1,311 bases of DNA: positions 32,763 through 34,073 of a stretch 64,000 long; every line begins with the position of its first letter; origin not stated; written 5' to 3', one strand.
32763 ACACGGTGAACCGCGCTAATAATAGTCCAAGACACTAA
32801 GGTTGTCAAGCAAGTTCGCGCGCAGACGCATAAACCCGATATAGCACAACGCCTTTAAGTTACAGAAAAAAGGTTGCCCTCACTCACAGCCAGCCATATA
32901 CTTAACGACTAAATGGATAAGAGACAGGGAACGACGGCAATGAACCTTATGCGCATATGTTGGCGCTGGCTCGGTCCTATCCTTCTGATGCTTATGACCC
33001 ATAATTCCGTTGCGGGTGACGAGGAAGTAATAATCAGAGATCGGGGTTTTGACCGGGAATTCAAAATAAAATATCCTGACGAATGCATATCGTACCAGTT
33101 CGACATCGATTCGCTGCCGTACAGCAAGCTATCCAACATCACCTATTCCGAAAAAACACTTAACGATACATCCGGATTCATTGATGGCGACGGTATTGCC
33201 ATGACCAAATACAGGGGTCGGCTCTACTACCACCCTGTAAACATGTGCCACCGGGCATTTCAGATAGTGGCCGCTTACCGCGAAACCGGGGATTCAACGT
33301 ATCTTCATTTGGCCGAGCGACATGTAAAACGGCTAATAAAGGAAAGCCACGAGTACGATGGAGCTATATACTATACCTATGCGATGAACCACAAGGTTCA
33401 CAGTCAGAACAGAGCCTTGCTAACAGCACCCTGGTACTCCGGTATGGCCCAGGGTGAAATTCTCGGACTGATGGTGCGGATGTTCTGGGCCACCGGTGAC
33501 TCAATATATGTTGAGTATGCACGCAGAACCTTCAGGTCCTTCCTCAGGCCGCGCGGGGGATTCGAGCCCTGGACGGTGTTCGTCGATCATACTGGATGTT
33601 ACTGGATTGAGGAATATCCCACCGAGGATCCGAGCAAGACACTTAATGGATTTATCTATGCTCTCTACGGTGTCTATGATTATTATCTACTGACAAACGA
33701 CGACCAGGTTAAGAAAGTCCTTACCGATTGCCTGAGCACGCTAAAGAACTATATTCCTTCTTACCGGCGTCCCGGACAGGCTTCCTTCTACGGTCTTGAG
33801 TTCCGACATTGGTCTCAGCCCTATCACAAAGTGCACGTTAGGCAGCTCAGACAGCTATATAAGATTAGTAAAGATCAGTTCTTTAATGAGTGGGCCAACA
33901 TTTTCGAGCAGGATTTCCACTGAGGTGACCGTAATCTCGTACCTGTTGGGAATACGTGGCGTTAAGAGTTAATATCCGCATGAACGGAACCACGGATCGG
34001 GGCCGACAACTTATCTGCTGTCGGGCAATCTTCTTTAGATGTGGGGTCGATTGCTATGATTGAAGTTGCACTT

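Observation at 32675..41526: Lower-GC glycan-remodelling cluster beside tRNA-Leu: C5-epimerase-like, GT-C-like, methyltransferase and LtaS/sulfatase-fold transferase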

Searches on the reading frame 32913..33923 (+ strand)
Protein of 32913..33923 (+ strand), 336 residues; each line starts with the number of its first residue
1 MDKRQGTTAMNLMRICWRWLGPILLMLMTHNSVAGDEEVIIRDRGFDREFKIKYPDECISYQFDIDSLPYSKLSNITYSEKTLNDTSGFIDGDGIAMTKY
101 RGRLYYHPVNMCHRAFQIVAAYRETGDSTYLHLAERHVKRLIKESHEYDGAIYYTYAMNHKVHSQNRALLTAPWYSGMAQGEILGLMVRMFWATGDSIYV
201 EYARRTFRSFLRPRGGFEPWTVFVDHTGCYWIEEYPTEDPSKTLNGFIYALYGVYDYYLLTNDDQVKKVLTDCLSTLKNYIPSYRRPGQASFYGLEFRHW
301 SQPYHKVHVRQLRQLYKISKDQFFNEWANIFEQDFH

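Call 5: search_protein_families(library=pfam, proteins=[window:32913-33923:+], max_evalue=0.01)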
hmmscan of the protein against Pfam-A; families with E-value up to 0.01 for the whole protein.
window:32913-33923:+ (336 aa): 2 families
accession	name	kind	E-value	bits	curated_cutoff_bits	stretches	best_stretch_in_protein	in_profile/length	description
PF06662.19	C5-epim_C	-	1.9e-40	138.8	23.3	1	154-331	5-186/188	D-glucuronyl C5-epimerase C-terminus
PF07944.18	Beta-AFase-like_GH127_cat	-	0.00022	20.8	24.9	0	118-148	184-214/376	Beta-L-arabinofuranosidase, GH127 catalytic domain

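Call 6: search_protein_families(library=ncbifam, proteins=[window:32913-33923:+], max_evalue=0.01)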
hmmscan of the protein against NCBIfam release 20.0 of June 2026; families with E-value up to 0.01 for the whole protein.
window:32913-33923:+ (336 aa): 0 families

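Call 8: find_encoding_contigs(protein=window:32913-33923:+, flank=10000, max_places=6)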
Protein window:32913-33923:+ (336 aa): no gene with exactly this product is on record in the collection.

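Call 9: find_homologous_proteins(query=window:32913-33920:+)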
Query window:32913-33920:+ (336 aa): 157 proteins with E <= 0.001 among 931 candidates; the best 120 are listed.
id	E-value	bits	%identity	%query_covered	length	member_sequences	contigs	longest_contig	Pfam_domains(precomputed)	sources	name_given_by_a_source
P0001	1.4e-229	779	100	97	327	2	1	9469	PF06662.20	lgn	-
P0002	7.8e-164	563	72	96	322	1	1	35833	PF07944.19,PF06662.20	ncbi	-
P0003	7.2e-129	448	62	93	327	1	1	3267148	PF06662.20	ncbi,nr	ncbi:MAG: hypothetical protein JSU74_02930 [Candidatus Zixiibacteriota bacterium]|nr:MAG: hypothetic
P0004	3.7e-126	439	58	98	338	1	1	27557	PF06662.20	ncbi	-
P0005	6.1e-117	409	58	87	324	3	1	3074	PF06662.20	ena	-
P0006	1.1e-116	408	62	83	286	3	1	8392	PF06662.20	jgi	jgi:hypothetical protein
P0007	1.5e-112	395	56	88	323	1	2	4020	PF06662.20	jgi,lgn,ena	jgi:hypothetical protein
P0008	5.0e-110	386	55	87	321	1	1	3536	PF06662.20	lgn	-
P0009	6.2e-105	369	50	97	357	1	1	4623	PF06662.20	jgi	-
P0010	2.9e-104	367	52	94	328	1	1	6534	PF06662.20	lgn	-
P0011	3.3e-102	360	52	90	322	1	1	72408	PF06662.20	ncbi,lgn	-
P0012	5.8e-101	356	53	88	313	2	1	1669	PF06662.20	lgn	-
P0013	6.5e-101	356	52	88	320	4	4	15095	PF06662.20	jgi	-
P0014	2.4e-100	354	50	93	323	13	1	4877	PF06662.20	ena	-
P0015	1.2e-99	352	51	85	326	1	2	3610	PF06662.20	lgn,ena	-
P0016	5.8e-99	350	53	83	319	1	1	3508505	PF06662.20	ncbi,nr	ncbi:hypothetical protein TRIP_C20679 [Candidatus Zixiibacteriota bacterium]|nr:hypothetical protein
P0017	4.2e-98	347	50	93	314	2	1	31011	PF06662.20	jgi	-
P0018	4.7e-98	347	50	87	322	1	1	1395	PF06662.20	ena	-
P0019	6.7e-97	343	50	85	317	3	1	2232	PF06662.20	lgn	-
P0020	6.3e-96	340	49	90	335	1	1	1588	PF06662.20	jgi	jgi:hypothetical protein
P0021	8.8e-96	339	53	82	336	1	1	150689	PF06662.20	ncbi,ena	-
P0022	5.0e-95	337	47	94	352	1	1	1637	PF06662.20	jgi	-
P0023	6.0e-95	337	51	84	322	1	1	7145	PF06662.20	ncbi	ncbi:MAG: D-glucuronyl C5-epimerase family protein [Candidatus Zixiibacteriota bacterium]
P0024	6.5e-95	336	50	87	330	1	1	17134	PF06662.20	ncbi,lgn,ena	-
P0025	7.8e-94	333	49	87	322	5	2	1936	PF06662.20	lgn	-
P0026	4.1e-93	331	47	94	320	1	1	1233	PF06662.20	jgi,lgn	jgi:hypothetical protein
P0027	1.5e-92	329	46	97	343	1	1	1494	PF06662.20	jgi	-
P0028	2.6e-92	328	49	88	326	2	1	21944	PF06662.20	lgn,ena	-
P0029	3.5e-92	328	45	93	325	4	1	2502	PF06662.20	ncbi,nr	ncbi:MAG: D-glucuronyl C5-epimerase family protein [candidate division Zixibacteria bacterium]|nr:D-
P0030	3.1e-91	324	47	85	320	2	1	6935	PF06662.20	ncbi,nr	ncbi:MAG: hypothetical protein JXA92_08850 [candidate division Zixibacteria bacterium]|nr:hypothetic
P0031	1.2e-90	322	48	88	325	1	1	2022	PF06662.20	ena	-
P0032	5.3e-90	320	47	92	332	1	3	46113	PF06662.20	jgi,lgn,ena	-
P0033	3.4e-89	318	46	89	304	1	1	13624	PF06662.20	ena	-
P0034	1.0e-88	316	49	83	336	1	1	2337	PF06662.20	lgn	-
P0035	5.2e-88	314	46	85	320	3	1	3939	PF06662.20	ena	-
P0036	1.7e-87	312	49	85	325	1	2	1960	PF06662.20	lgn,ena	-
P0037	2.9e-86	308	44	93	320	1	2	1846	PF06662.20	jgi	jgi:hypothetical protein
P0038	3.2e-86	308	47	88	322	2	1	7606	PF06662.20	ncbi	-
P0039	3.8e-86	308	48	85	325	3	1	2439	PF06662.20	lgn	-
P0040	1.6e-85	306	48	85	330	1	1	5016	PF06662.20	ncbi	-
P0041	2.9e-85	305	45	85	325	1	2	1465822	PF06662.20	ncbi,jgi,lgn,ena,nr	ncbi:MAG TPA: D-glucuronyl C5-epimerase family protein [candidate division Zixibacteria bacterium]|n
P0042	8.3e-85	303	47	87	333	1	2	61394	PF06662.20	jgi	-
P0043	2.5e-80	289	54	67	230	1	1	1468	PF06662.20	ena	-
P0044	2.7e-80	288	44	88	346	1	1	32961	PF06662.20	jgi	jgi:hypothetical protein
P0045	5.1e-79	284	45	83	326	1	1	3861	PF06662.20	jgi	jgi:hypothetical protein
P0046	1.5e-77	279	43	93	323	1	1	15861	PF06662.20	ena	-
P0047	1.0e-75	273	56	63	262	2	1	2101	PF06662.20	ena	-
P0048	2.0e-69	253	44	83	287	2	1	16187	PF07944.19,PF06662.20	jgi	-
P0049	3.2e-69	252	42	83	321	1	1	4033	PF07944.19,PF06662.20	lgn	-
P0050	2.0e-66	243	46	70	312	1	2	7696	PF06662.20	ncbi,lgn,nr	ncbi:MAG: D-glucuronyl C5-epimerase family protein [Patescibacteria group bacterium]|nr:D-glucuronyl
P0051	1.9e-65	240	40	84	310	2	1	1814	PF06662.20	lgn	-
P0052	6.2e-65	238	43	81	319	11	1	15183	PF06662.20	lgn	-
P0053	7.3e-65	238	44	74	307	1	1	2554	PF06662.20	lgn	-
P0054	1.9e-64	236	45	74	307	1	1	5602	PF06662.20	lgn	-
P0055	5.9e-64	235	43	75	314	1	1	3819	PF06662.20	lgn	-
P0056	6.0e-64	235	43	79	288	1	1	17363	PF06662.20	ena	-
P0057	1.6e-63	233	39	84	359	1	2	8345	PF06662.20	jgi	jgi:hypothetical protein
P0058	1.1e-61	227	41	82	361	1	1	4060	PF06662.20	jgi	jgi:hypothetical protein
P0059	1.2e-61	227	43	80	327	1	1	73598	PF06662.20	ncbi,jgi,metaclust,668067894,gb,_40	metaclust:\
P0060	1.5e-61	227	42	73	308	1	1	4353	PF06662.20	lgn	-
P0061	1.8e-61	227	41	79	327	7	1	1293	PF07944.19,PF06662.20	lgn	-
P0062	3.6e-61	226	43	72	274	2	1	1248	PF07944.19,PF06662.20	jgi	jgi:hypothetical protein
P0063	1.0e-60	224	44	72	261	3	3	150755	PF07944.19,PF06662.20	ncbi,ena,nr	ncbi:MAG: D-glucuronyl C5-epimerase family protein [candidate division Zixibacteria bacterium]|nr:D-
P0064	1.1e-60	224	39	83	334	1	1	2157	PF06662.20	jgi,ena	-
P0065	2.3e-60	223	42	84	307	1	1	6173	PF06662.20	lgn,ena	-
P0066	4.8e-59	219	42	73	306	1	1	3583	PF06662.20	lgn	-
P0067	8.9e-59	218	42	74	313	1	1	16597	PF06662.20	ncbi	-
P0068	1.4e-58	217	43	72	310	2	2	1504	PF07944.19,PF06662.20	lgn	-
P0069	1.9e-58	217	44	69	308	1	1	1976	PF06662.20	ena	-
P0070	2.9e-58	216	39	83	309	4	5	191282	PF06662.20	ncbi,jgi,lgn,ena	jgi:hypothetical protein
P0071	3.7e-58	216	43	69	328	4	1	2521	PF06662.20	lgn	-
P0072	3.6e-57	212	43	73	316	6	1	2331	PF07944.19,PF06662.20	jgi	-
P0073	4.5e-57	212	45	71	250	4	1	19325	PF07944.19,PF06662.20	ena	-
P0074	4.8e-57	212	42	74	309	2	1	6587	PF06662.20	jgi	-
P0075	1.2e-56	211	42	73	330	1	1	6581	PF06662.20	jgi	-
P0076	1.7e-56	210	40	73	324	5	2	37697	PF06662.20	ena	-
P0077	1.8e-56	210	39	81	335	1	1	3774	PF07944.19,PF06662.20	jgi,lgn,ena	-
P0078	3.3e-56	209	38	86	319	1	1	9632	PF06662.20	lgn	-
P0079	3.9e-56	209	40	80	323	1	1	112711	PF06662.20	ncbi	ncbi:MAG: D-glucuronyl C5-epimerase family protein [Candidatus Zixiibacteriota bacterium]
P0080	4.1e-56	209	41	72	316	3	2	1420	PF06662.20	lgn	-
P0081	4.6e-56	209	40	82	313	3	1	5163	PF06662.20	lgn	-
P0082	7.1e-56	208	39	81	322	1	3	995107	PF07944.19,PF06662.20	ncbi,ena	-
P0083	7.5e-56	208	36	82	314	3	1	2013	PF06662.20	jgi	jgi:hypothetical protein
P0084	8.2e-56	208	39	83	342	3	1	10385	PF06662.20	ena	-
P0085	2.1e-55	207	36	94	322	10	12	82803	PF06662.20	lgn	-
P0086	4.3e-55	206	41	72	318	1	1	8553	PF06662.20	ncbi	-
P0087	6.7e-55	205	41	73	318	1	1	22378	PF07944.19,PF06662.20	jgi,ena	-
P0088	1.1e-54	204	34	94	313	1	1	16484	PF06662.20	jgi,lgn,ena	-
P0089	1.1e-54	204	37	85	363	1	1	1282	PF06662.20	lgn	-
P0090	1.0e-53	201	38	83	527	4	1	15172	PF13385.14,PF06662.20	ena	-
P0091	1.6e-53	200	40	73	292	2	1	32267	PF07470.20,PF06662.20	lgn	-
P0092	1.7e-53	200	40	76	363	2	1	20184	PF07944.19,PF06662.20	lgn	-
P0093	3.8e-53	199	40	73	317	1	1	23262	PF06662.20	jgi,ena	-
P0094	5.1e-53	199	38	77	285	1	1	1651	PF06662.20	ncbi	-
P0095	5.3e-53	199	37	81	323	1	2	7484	PF06662.20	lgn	-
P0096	7.7e-53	198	40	79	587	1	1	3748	PF07944.19,PF06662.20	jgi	jgi:hypothetical protein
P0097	1.2e-52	198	38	82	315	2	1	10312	PF06662.20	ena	-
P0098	1.3e-52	197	42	73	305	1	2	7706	PF06662.20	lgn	-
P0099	2.4e-52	197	38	81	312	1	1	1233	PF06662.20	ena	-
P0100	2.6e-52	196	40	81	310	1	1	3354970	PF06662.20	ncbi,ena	-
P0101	2.7e-52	196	36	83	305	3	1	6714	PF06662.20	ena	-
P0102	3.6e-52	196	38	82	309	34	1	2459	PF06662.20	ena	-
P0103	4.6e-52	196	41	73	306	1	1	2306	PF06662.20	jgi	jgi:hypothetical protein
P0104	5.8e-52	195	39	72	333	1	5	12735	PF06662.20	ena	-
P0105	5.0e-51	192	40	73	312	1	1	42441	PF06662.20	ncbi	ncbi:D-glucuronyl C5-epimerase family protein [Candidatus Neomarinimicrobiota bacterium]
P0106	6.1e-51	192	37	79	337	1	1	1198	PF06662.20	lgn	-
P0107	6.2e-51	192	39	84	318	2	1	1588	PF03663.21,PF06662.20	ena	-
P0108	9.3e-51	191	38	74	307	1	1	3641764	PF06662.20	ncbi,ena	-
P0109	2.5e-50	190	39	71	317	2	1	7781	PF06662.20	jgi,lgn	-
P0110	3.2e-50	190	37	82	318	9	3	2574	PF06662.20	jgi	-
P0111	3.7e-50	189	40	73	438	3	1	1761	PF17957.8,PF06662.20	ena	-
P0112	5.4e-50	189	36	79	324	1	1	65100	PF06662.20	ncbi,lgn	-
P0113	8.7e-50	188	34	82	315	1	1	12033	PF06662.20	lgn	-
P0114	8.7e-50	188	40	73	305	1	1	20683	PF06662.20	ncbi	-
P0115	2.3e-49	187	40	70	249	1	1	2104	PF06662.20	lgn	-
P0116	4.4e-49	186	34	82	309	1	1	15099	PF06662.20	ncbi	-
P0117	5.2e-49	186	36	82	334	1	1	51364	PF06662.20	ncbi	-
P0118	6.2e-49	185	35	74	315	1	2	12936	PF06662.20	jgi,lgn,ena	-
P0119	6.4e-48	182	38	84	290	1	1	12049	PF07944.19,PF06662.20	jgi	jgi:hypothetical protein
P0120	1.2e-47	181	38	73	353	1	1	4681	PF06662.20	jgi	jgi:hypothetical protein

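Call 10: find_encoding_contigs(protein=P0003, flank=10000, max_places=2)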
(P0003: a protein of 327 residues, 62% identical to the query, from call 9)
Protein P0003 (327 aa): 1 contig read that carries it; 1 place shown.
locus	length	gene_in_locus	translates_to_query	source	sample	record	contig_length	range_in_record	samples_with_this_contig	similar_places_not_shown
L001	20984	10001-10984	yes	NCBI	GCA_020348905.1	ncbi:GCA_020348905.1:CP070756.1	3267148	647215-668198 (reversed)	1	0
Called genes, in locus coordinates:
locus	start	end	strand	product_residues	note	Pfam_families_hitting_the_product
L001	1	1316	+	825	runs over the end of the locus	PF13401:AAA_22 (weak), PF20437:LonC_helical, PF13654:AAA_32, PF20436:LonB_AAA-LID, PF05362:Lon_C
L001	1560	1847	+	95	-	-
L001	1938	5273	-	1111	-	PF13485:Peptidase_MA_2 (weak), PF00930:DPPIV_N (faint), PF07676:PD40 (faint), PF25174:Beta-prop_THOC3 (weak), PF26550:Tricorn_2nd, PF26549:Tricorn_N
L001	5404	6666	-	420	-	PF00275:EPSP_synthase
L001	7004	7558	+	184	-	PF14385:DUF4416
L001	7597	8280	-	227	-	PF13302:Acetyltransf_3, PF13420:Acetyltransf_4, PF00583:Acetyltransf_1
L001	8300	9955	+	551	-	PF17391:Urocanase_N, PF01175:Urocanase, PF17392:Urocanase_C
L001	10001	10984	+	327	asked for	PF06662:C5-epim_C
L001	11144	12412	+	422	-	PF01979:Amidohydro_1, PF07969:Amidohydro_3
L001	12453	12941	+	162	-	PF04390:LptE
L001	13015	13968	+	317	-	PF19572:PorV (weak)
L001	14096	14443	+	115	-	-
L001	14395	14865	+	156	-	PF00581:Rhodanese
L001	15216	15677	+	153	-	-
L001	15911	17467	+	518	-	PF13231:PMT_2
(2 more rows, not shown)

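Call 11: find_encoding_contigs(protein=P0002, flank=10000, max_places=2)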
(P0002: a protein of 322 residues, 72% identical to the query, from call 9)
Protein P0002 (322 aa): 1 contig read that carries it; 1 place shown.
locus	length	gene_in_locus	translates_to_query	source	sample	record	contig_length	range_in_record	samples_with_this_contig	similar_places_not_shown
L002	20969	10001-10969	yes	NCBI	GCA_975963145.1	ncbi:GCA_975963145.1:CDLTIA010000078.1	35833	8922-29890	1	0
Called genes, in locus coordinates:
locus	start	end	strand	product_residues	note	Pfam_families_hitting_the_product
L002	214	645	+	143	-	PF07963:N_methyl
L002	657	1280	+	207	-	PF07963:N_methyl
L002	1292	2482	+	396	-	PF14341:PilX_N (weak), PF20597:pAdhesive_15, PF23981:DUF7305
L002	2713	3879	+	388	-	PF23981:DUF7305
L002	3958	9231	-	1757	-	PF00801:PKD (faint), PF05345:He_PIG (weak), PF24908:Ig_SIBA-E_2nd (faint), PF07495:Y_Y_Y (faint), PF05345:He_PIG, PF24798:Ig-CFAP74_4th (faint), PF05345:He_PIG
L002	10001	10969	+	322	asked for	PF07944:Beta-AFase-like_GH127_cat (faint), PF06662:C5-epim_C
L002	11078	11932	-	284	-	PF00140:Sigma70_r1_2, PF04542:Sigma70_r2, PF04539:Sigma70_r3, PF04545:Sigma70_r4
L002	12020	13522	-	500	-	PF00089:Trypsin, PF13365:Trypsin_2, PF00595:PDZ, PF12812:PDZ_1 (faint), PF13180:PDZ_2, PF17820:PDZ_6, PF00595:PDZ (weak), PF17820:PDZ_6 (weak)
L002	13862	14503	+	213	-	PF00596:Aldolase_II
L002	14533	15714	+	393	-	PF00155:Aminotran_1_2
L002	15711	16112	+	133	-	PF02152:FolB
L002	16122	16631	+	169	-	PF01288:HPPK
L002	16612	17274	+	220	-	PF01712:dNK, PF02223:Thymidylate_kin, PF13238:AAA_18 (weak), PF13671:AAA_33 (faint)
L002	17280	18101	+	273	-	PF02548:Pantoate_transf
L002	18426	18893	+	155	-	PF01741:MscL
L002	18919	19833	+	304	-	PF11276:DUF3078 (weak)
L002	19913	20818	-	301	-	-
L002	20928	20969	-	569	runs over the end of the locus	PF06293:Kdo (faint), PF00069:Pkinase, PF01163:RIO1 (faint), PF07714:PK_Tyr_Ser-Thr, PF14531:Kinase-like (faint), PF03109:ABC1 (weak), PF00069:Pkinase, PF07714:PK_Tyr_Ser-Thr, +1 more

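Call 12: find_encoding_contigs(protein=P0016, flank=10000, max_places=2)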
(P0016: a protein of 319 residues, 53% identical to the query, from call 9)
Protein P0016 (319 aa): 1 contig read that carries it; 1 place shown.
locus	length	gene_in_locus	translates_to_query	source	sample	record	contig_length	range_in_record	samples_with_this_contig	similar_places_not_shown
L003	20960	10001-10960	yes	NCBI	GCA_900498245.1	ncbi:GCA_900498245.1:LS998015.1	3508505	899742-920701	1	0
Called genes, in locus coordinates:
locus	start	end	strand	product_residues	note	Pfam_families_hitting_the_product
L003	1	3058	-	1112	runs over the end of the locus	PF13485:Peptidase_MA_2 (weak), PF00930:DPPIV_N (faint), PF26550:Tricorn_2nd, PF02897:Peptidase_S9_N (faint), PF25174:Beta-prop_THOC3 (faint), PF26549:Tricorn_N (weak), PF07676:PD40 (weak)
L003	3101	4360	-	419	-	PF00275:EPSP_synthase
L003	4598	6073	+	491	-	PF05708:Peptidase_C92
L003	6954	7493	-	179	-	PF14385:DUF4416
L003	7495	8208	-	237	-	PF13484:Fer4_16 (weak)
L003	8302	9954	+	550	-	PF17391:Urocanase_N, PF01175:Urocanase, PF17392:Urocanase_C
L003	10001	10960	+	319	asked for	PF06662:C5-epim_C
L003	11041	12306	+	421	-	PF01979:Amidohydro_1, PF07969:Amidohydro_3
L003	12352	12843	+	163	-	PF04390:LptE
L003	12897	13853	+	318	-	-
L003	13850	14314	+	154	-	-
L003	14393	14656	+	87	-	PF00313:CSD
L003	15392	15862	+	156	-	PF22381:Staph_reg_Sar_Rot, PF01047:MarR, PF12802:MarR_2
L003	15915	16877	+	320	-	PF25917:BSH_RND, PF25963:Beta-barrel_AAEA (faint), PF25973:BSH_CzcB, PF25885:HH_EMRA, PF25954:Beta-barrel_RND_2 (weak)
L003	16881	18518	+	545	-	PF07690:MFS_1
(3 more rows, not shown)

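Call 15: find_encoding_contigs(protein=P0001, flank=10000, max_places=3)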
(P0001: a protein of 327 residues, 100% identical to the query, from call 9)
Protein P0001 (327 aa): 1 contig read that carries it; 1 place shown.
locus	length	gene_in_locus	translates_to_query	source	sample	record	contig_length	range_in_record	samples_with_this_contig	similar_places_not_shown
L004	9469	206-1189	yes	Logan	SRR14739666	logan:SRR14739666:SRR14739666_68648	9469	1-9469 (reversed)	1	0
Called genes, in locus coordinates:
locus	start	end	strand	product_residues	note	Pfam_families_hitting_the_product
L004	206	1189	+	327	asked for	PF06662:C5-epim_C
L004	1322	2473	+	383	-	-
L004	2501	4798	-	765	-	PF12250:AftA_N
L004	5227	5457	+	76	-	-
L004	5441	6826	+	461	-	-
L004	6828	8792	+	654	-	PF00884:Sulfatase (weak)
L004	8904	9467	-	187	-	?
